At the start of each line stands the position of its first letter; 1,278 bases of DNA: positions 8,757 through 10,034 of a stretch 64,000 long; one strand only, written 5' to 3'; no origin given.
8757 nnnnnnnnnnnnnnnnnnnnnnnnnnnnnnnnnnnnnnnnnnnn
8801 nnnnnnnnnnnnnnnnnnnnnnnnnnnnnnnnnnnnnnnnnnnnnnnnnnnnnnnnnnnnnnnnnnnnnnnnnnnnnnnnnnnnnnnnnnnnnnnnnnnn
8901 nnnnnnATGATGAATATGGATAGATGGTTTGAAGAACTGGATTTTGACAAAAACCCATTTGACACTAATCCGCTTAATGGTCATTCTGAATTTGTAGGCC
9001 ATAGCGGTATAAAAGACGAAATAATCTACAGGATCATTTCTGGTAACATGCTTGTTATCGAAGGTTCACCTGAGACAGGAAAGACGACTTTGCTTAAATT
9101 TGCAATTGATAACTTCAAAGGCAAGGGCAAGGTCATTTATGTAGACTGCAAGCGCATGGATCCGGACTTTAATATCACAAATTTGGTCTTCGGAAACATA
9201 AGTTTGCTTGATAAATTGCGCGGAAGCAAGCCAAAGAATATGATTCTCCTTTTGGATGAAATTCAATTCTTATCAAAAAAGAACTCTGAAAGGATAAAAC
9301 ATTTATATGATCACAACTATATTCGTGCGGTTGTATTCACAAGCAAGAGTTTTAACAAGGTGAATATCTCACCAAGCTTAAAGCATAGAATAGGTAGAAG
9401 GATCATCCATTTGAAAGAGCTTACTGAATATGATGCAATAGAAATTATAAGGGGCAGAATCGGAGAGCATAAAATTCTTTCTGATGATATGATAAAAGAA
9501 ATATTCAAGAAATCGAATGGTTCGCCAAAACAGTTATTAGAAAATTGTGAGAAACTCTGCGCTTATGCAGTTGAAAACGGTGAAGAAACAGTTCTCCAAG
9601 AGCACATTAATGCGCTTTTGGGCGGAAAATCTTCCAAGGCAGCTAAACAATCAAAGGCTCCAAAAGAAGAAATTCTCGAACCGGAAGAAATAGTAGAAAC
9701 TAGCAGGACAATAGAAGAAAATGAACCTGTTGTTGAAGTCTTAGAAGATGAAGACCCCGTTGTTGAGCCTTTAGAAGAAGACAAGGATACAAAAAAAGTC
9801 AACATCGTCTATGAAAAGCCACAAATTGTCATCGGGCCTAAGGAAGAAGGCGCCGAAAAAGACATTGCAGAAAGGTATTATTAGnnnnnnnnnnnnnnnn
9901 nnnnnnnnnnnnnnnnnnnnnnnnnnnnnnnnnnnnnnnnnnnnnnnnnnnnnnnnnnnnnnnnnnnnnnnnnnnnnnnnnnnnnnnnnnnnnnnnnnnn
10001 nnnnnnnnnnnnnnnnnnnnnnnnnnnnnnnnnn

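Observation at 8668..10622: Three-gene operon: small TM protein followed by two tandem paralogous P-loop ATPases with NPF and LLENCE motifs and an acidic repeat tail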

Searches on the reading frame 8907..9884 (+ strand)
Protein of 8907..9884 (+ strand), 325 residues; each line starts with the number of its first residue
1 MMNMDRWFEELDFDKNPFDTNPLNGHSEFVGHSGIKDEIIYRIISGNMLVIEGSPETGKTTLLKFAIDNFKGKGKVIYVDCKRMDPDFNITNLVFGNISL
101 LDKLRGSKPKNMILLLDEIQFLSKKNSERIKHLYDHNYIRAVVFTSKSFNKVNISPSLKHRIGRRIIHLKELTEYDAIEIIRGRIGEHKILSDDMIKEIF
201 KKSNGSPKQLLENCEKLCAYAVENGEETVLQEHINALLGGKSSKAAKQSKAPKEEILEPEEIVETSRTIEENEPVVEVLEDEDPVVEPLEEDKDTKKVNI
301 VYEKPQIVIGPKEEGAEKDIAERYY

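Call 3: search_protein_families(library=pfam, proteins=[window:8907-9884:+], max_evalue=1)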
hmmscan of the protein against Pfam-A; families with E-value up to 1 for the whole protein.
window:8907-9884:+ (325 aa): 11 families
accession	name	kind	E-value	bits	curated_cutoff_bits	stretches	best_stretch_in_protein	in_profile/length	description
PF13173.12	AAA_14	-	7.8e-11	42.5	27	1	47-164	3-117/129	AAA domain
PF13401.12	AAA_22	-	3.6e-06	27.8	27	2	47-84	6-44/130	AAA domain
PF01637.24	ATPase_2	-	5e-06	26.9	33.2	2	46-80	20-55/225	ATPase domain predominantly from Archaea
PF24883.2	NPHP3_N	-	0.0014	19.3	24.8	1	47-95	23-72/164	Nephrocystin 3, N-terminal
PF00004.35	AAA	-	0.0028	18.6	21.2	1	51-127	3-74/131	ATPase family associated with various cellular activities (AAA)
PF07088.17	GvpD_P-loop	-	0.0047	17.3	24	1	45-103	9-65/189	GvpD gas vesicle protein, P-loop domain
PF00308.24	Bac_DnaA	-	0.0094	16.6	23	1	47-135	35-124/162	Bacterial DnaA ATPAse domain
PF20720.3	nSTAND3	-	0.012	15.8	27.2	1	44-80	15-52/155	Novel STAND NTPase 3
PF06745.19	ATPase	-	0.021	14.7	26.6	1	33-80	3-55/231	KaiC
PF03266.21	NTPase_1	-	0.054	13.8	23.9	0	49-75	2-28/168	NTPase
PF13245.12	AAA_19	-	0.18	12.4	25.1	1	38-74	3-39/134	AAA domain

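Call 4: search_protein_families(library=ncbifam, proteins=[window:8907-9884:+], max_evalue=1)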
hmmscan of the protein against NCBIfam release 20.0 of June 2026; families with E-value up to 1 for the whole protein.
window:8907-9884:+ (325 aa): 17 families
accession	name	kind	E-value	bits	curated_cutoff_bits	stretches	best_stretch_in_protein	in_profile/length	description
NF009880.0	PRK13341.1-1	equivalog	4.3e-10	38.6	891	1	18-245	15-228/599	AAA family ATPase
NF053861.1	DS8_antiphage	equivalog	7.8e-05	20.6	790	1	37-151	361-485/994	anti-phage protein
TIGR03420.1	DnaA_homol_Hda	equivalog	0.00015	21.4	194.8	1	47-222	39-210/226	DnaA regulatory inactivator Hda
TIGR03015.1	pepcterm_ATPase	hypoth_equivalog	0.0011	18.5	324.5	1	108-238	121-263/269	XrtA/PEP-CTERM system-associated ATPase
NF007601.2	PRK10247.1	equivalog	0.012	15.1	292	1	34-70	15-51/204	iron efflux ABC transporter ATP-binding subunit FetA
TIGR00176.1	mobB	equivalog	0.014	15.4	76.2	1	49-80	2-34/155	molybdopterin-guanine dinucleotide biosynthesis protein B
NF001624.0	PRK00411.1-2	subfamily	0.015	14.2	354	1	50-139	56-147/374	ORC1-type DNA replication protein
TIGR01448.2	helicase_RecD2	equivalog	0.018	13.1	500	1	39-77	324-362/713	SF1B family DNA helicase RecD2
NF003299.0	PRK04296.1-4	equivalog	0.019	14.8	284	1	94-147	62-115/191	thymidine kinase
TIGR01189.1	ccmA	equivalog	0.025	14.2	131.6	1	37-65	17-45/198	heme ABC exporter ATP-binding protein CcmA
NF008105.0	PRK10851.1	equivalog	0.071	11.8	502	1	28-65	10-47/362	sulfate/thiosulfate ABC transporter ATP-binding protein CysA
TIGR03600.1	phage_DnaB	exception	0.073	12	498.65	1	37-77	185-226/421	phage replicative helicase, DnaB family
TIGR02788.1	VirB11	equivalog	0.081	11.9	249.95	1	41-80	139-178/308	P-type DNA transfer ATPase VirB11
TIGR03881.1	KaiC_arch_4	hypoth_equivalog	0.092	12.4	247.8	1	39-83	14-59/231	KaiC domain-containing protein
TIGR02324.1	CP_lyasePhnL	equivalog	0.1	12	256.3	1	37-79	25-67/224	phosphonate C-P lyase system protein PhnL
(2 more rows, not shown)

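Call 7: search_solved_structures(query=window:8907-9884:+, max_evalue=1, show_alignments=2)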
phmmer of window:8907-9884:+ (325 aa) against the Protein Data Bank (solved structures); distinct sequences matched with E-value up to 1: 6.
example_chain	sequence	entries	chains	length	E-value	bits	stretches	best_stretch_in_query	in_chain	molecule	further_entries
2hcb_A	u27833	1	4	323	0.0044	19.7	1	46-188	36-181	Chromosomal replication initiator protein dnaA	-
1l8q_A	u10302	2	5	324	0.0045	19.6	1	46-187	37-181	Chromosomal replication initiator protein dnaA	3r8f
1o5j_A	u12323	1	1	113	0.18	14.4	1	160-223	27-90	periplasmic divalent cation tolerance protein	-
2qby_A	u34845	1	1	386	0.25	13.9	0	40-91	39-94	Cell division control protein 6 homolog 1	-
1vhf_A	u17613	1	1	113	0.28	13.7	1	161-235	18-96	periplasmic divalent cation tolerance protein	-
1kr4_A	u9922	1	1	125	0.34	13.5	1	161-222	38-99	Protein TM1056, cutA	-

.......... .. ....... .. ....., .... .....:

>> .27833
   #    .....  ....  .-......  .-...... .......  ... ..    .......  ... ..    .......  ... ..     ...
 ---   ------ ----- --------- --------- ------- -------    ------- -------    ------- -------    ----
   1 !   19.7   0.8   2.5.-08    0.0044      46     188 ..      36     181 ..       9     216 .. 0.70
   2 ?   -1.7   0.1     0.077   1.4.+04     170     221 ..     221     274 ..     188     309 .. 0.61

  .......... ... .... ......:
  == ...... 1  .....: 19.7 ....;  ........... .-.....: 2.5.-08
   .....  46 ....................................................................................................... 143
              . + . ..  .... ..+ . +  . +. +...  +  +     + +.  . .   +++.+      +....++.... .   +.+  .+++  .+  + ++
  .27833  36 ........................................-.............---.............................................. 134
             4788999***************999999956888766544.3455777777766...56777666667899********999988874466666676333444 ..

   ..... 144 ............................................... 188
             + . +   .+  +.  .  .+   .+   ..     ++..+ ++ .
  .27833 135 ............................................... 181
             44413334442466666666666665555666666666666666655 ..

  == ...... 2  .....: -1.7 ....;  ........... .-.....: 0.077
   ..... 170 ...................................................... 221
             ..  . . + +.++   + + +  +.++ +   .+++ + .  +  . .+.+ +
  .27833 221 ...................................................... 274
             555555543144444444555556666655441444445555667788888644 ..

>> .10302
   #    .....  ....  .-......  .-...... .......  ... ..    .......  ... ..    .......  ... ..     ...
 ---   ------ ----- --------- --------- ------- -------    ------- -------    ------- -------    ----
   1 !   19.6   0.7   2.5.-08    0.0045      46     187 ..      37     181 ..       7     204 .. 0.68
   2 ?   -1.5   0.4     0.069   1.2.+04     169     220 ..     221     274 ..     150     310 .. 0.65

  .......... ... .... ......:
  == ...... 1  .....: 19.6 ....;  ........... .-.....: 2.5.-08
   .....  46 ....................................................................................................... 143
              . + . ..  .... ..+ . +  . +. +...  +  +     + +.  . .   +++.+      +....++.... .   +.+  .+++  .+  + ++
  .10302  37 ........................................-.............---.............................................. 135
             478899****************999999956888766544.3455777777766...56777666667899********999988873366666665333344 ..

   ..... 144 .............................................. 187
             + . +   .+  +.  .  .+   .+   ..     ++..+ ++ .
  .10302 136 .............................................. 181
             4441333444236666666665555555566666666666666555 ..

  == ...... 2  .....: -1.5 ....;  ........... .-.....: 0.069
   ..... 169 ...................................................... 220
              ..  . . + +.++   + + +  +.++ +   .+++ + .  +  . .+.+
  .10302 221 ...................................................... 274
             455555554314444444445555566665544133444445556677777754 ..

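Call 9: find_homologous_proteins(query=window:8907-9884:+, max_evalue=0.001)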
Query window:8907-9884:+ (325 aa): 52 proteins with E <= 0.001 among 2222 candidates.
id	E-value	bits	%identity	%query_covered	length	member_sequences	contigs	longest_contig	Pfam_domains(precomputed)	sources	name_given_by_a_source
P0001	2.6e-208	709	100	99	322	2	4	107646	PF13173.13,PF13401.13,PF01637.25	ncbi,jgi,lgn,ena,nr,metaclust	ncbi:orc1/cdc6 family replication initiation protein [Candidatus Woesearchaeota archaeon]|nr:orc1/cd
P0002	1.5e-69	253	51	72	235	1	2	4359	PF13173.13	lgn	-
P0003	8.4e-64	234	50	75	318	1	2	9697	PF13173.13,PF24883.3,PF00004.36,PF13401.13,PF01637.25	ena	-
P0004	6.5e-62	228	46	74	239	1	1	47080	PF13173.13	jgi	jgi:predicted AAA+ superfamily ATPase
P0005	1.3e-61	227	47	71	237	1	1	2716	PF13173.13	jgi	jgi:chromosomal replication initiation ATPase DnaA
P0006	2.8e-61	226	47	70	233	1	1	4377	PF13173.13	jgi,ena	-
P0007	1.4e-60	223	46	70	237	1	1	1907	PF13173.13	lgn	-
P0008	1.2e-59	220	47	70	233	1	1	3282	PF13173.13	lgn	-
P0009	3.4e-59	219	46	70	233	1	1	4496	PF13173.13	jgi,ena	-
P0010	4.0e-59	219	46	74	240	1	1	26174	PF13173.13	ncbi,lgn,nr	ncbi:AAA family ATPase [Candidatus Woesearchaeota archaeon]|nr:AAA family ATPase [Candidatus Woesear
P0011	5.4e-59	218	44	71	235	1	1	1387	PF13173.13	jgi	jgi:predicted AAA+ superfamily ATPase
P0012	1.8e-58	216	46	72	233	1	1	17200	PF13173.13,PF01637.25,PF13191.13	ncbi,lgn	-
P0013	3.7e-58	215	46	70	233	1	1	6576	PF13173.13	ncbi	-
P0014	1.1e-57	214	45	71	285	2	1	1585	PF13173.13,PF05673.20,PF01637.25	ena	-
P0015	1.2e-57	214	48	66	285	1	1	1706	PF13173.13,PF05077.19,PF05673.20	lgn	-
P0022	6.3e-56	208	43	72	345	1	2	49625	PF13173.13,PF24883.3,PF05729.19,PF13401.13,PF01637.25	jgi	-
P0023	8.0e-55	204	47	66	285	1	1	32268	PF13173.13,PF05673.20,PF01637.25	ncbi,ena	-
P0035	3.7e-50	189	40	82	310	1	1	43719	PF13173.13,PF01637.25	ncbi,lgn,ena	-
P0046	7.4e-43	165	41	71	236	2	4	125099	PF13173.13,PF00158.33,PF24883.3,PF13245.13,PF00004.36,PF13401.13,PF01637.25,PF25199.2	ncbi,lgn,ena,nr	ncbi:MAG: ATP-binding protein [Nanoarchaeota archaeon]|nr:ATP-binding protein [Nanoarchaeota archaeo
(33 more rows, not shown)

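Call 11: find_encoding_contigs(protein=P0046, flank=6000, max_places=2)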
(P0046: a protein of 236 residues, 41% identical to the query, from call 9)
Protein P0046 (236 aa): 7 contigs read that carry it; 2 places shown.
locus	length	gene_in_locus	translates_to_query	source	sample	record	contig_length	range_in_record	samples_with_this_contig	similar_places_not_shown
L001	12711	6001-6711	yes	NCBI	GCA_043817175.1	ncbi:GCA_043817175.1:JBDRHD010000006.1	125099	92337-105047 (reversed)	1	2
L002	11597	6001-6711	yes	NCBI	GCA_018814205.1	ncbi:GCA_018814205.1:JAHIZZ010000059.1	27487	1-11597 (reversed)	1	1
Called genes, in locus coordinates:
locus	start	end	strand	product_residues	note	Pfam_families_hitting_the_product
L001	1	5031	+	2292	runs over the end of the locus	PF17963:Big_9 (faint), PF17803:Cadherin_4 (faint), PF05345:He_PIG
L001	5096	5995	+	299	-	PF13173:AAA_14 (weak)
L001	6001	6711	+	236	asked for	PF00158:Sigma54_activat (faint), PF24883:NPHP3_N (weak), PF25199:nSTAND_NTPase5 (weak), PF01637:ATPase_2 (weak), PF13245:AAA_19 (faint), PF13401:AAA_22 (faint), PF00004:AAA (weak), PF13173:AAA_14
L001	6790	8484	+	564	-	PF00343:Phosphorylase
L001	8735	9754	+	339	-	PF00226:DnaJ, PF00069:Pkinase, PF07714:PK_Tyr_Ser-Thr, PF03109:ABC1 (weak)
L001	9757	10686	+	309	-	-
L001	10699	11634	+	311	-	PF00224:PK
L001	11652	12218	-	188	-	PF00069:Pkinase (weak)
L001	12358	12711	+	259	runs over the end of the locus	-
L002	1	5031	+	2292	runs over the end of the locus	PF17963:Big_9 (faint), PF17803:Cadherin_4 (faint), PF05345:He_PIG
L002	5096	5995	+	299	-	PF13173:AAA_14 (weak)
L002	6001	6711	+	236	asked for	PF00158:Sigma54_activat (faint), PF24883:NPHP3_N (weak), PF25199:nSTAND_NTPase5 (weak), PF01637:ATPase_2 (weak), PF13245:AAA_19 (faint), PF13401:AAA_22 (faint), PF00004:AAA (weak), PF13173:AAA_14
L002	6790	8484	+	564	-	PF00343:Phosphorylase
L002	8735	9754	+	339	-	PF00226:DnaJ, PF00069:Pkinase, PF07714:PK_Tyr_Ser-Thr, PF03109:ABC1 (weak)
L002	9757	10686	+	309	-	-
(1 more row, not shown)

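Call 12: find_encoding_contigs(protein=P0004, flank=6000, max_places=2)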
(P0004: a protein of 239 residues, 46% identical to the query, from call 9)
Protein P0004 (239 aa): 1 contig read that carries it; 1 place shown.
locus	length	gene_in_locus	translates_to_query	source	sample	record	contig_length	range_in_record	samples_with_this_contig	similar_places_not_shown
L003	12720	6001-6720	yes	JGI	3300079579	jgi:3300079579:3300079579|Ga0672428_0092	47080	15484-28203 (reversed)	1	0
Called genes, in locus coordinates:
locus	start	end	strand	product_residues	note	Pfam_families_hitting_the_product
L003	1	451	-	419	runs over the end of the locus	-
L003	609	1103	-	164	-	-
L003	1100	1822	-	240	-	-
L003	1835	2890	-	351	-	-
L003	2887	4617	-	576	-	-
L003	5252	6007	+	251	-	-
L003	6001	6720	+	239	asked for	PF13173:AAA_14 (weak)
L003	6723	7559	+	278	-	PF25199:nSTAND_NTPase5 (weak), PF13173:AAA_14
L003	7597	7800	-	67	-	-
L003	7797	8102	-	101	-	PF03091:CutA1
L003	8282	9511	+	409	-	PF00082:Peptidase_S8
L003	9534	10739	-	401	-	PF00149:Metallophos, PF12850:Metallophos_2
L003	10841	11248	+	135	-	-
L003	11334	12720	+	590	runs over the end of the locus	PF00009:GTP_EFTU, PF01926:MMR_HSR1 (weak), PF03144:GTP_EFTU_D2 (faint), PF11987:IF-2, PF14578:GTP_EFTU_D4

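Call 13: find_encoding_contigs(protein=P0022, flank=6000, max_places=2)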
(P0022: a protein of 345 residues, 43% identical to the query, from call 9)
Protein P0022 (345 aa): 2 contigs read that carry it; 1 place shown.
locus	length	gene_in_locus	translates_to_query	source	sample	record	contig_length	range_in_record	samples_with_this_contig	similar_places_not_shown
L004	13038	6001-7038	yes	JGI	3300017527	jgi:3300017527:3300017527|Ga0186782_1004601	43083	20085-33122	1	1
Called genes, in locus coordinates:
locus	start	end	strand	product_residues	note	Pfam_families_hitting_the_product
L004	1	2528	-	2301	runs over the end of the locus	PF00092:VWA, PF13519:VWA_2, PF13750:Big_3_3 (faint)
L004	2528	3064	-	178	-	-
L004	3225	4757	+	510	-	-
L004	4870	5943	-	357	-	PF00723:Glyco_hydro_15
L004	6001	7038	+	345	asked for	PF01637:ATPase_2 (weak), PF24883:NPHP3_N (faint), PF13173:AAA_14 (weak), PF13401:AAA_22 (faint), PF05729:NACHT (weak)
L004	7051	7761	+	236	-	PF25199:nSTAND_NTPase5 (faint), PF13173:AAA_14 (weak), PF13401:AAA_22 (faint)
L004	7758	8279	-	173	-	PF00252:Ribosomal_L16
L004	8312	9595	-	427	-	PF00919:UPF0004, PF04055:Radical_SAM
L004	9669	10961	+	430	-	PF13439:Glyco_transf_4, PF00534:Glycos_transf_1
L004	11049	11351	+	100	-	-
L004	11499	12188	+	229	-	-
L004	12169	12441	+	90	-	PF14947:HTH_45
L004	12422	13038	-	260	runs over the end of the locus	PF01790:LGT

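Call 47: search_protein_families(library=padloc, proteins=[window:8907-9884:+], max_evalue=0.01)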
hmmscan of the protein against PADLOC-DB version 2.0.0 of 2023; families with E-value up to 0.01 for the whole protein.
window:8907-9884:+ (325 aa): 6 families
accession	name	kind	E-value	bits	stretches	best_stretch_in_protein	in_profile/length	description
PDLC04140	mad8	-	3.1e-06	24.9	1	44-190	25-101/314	mads_8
PDLC04789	PDC-S01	-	8e-06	23.1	1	35-150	6-113/375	-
PDLC02350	AbiO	-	1.4e-05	22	1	35-145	186-291/468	AbiO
PDLC04791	PDC-S01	-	1.8e-05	21.6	1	48-139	21-108/395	-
PDLC02372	Nhi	-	6.8e-05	19.7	1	35-141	190-290/470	-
PDLC04786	PDC-S01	-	0.00022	18.1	1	49-137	23-113/439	-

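Call 50: search_protein_families(library=pfam, proteins=[L015:4745-6553:+, L033:5837-7855:+, L038:5060-7948:+, L029:872-1891:+, L003:5252-6007:+, L030:1379-7927:+], max_evalue=0.01)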
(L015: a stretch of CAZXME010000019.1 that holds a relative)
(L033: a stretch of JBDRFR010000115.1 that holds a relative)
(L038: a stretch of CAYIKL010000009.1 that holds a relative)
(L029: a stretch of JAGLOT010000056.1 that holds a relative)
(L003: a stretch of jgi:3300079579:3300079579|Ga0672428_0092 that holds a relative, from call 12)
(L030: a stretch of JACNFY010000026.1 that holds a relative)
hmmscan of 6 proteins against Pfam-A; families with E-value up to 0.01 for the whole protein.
L015:4745-6553:+ (602 aa): 1 family
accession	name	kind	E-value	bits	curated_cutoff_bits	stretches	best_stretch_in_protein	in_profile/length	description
PF20578.4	aBig_2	-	7.2e-16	58.2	27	1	120-197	11-88/89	Atrophied bacterial Ig domain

L033:5837-7855:+ (672 aa): 1 family
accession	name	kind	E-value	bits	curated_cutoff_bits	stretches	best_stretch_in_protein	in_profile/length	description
PF11617.13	Cu-binding_MopE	-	1.4e-24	86.4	27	3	250-279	1-30/30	Putative metal-binding motif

L038:5060-7948:+ (962 aa): 1 family
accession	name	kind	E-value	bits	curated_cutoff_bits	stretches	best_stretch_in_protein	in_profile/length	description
PF12245.14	Big_3_2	-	0.0028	18.3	23.3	1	223-294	41-112/122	Bacterial Ig-like domain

L029:872-1891:+ (339 aa): 0 families

L003:5252-6007:+ (251 aa): 1 family
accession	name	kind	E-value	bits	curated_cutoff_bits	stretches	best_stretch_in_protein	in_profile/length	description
PF22251.1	PFF1_TM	-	8.7e-05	22.6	32.3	0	20-135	105-222/300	Vacuolar membrane protease, transmembrane domain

L030:1379-7927:+ (2182 aa): 8 families
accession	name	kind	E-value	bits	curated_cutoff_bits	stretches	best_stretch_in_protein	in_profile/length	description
PF17963.7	Big_9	-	1.3e-29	103.4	23.6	5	1127-1211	1-87/89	Bacterial Ig domain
PF05345.18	He_PIG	-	1.9e-18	67.1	24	4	577-660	1-93/96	Putative Ig domain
PF17803.7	Cadherin_4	-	5.5e-13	49.7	25.1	2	659-712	4-61/71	Bacterial cadherin-like domain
PF00801.26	PKD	-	6.7e-06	26.5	23.5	1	966-1032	14-80/80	PKD domain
PF17957.7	Big_7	-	1.6e-05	25.9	24.1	1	1489-1560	1-70/70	Bacterial Ig domain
PF18911.6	PKD_4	-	1.8e-05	25.2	27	2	1398-1482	1-85/85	PKD domain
PF06832.18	BiPBP_C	-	0.00013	22.2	26.8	0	1497-1567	19-85/90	Penicillin-Binding Protein C-terminus Family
PF02412.23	TSP_3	-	0.0087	16.2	25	1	1582-1603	15-36/36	Thrombospondin type 3 repeat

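Call 67: search_protein_families(library=phrogs, proteins=[window:8907-9884:+], max_evalue=0.001)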
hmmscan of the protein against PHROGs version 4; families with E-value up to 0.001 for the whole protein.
window:8907-9884:+ (325 aa): 3 families
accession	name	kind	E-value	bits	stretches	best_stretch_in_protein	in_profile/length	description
phrog_168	-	DNA, RNA and nucleotide metabolism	8.5e-10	39.8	1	47-248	43-245/314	clamp loader of DNA polymerase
phrog_296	-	integration and excision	2.1e-07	31.1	1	113-286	391-571/626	DNA transposition protein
phrog_5846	-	DNA, RNA and nucleotide metabolism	7.1e-06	26.5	1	28-250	17-230/380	clamp loader of DNA polymerase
